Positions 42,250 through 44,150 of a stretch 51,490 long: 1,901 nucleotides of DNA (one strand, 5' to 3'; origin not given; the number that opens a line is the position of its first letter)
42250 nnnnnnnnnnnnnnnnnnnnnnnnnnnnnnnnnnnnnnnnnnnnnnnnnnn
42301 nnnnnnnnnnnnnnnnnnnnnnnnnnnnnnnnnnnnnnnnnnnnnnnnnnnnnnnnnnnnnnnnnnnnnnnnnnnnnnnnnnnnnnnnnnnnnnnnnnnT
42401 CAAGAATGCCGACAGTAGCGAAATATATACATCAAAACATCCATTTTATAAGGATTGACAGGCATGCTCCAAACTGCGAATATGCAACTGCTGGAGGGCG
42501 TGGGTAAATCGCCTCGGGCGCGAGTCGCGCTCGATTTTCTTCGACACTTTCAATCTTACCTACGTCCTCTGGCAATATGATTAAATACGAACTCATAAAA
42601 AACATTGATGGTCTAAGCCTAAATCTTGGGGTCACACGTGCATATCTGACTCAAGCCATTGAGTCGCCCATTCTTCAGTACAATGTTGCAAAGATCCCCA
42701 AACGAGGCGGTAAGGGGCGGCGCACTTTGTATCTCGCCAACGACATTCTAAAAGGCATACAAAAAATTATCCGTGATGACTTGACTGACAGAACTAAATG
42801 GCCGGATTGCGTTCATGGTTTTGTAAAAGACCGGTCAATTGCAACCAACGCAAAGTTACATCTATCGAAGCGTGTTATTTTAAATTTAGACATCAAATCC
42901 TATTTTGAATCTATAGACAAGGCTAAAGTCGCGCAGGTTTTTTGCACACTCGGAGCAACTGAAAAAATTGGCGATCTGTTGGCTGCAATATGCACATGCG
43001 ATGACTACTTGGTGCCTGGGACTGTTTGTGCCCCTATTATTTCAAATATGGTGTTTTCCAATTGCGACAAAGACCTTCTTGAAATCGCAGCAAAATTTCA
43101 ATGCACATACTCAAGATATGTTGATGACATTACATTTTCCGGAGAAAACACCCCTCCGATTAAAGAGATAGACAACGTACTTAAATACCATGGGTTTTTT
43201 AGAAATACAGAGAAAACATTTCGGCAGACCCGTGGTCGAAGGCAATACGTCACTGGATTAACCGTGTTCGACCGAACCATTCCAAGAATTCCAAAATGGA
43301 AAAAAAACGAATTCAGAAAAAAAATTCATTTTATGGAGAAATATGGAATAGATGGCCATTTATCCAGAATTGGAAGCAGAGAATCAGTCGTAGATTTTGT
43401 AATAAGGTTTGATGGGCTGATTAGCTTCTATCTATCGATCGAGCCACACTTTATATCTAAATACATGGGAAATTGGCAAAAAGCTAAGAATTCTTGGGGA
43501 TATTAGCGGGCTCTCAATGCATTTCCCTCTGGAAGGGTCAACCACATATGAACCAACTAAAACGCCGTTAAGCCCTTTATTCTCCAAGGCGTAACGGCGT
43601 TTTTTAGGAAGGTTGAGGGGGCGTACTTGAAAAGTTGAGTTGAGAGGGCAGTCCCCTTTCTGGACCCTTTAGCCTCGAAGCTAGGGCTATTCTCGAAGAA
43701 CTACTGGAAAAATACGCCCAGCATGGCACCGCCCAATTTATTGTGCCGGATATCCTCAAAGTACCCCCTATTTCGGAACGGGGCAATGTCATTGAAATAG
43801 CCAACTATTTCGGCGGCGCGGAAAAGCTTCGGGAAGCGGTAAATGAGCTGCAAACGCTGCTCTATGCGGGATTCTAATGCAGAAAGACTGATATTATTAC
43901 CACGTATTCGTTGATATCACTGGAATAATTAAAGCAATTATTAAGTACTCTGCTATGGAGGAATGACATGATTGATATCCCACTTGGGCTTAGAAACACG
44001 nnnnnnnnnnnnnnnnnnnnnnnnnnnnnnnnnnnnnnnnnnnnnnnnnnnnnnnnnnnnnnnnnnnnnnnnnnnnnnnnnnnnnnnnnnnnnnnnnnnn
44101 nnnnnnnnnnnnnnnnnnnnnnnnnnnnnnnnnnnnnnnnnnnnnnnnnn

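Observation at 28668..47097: Type I R-M operon split by three cassettes, with duplicated hsdR 3' ends marking the cassette junctions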

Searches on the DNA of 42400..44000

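Call 71: search_rna_families(source=window, start=42400, end=44000, threshold=evalue, max_evalue=1)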
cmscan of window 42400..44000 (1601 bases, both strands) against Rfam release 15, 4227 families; matches with E-value up to 1: 0.
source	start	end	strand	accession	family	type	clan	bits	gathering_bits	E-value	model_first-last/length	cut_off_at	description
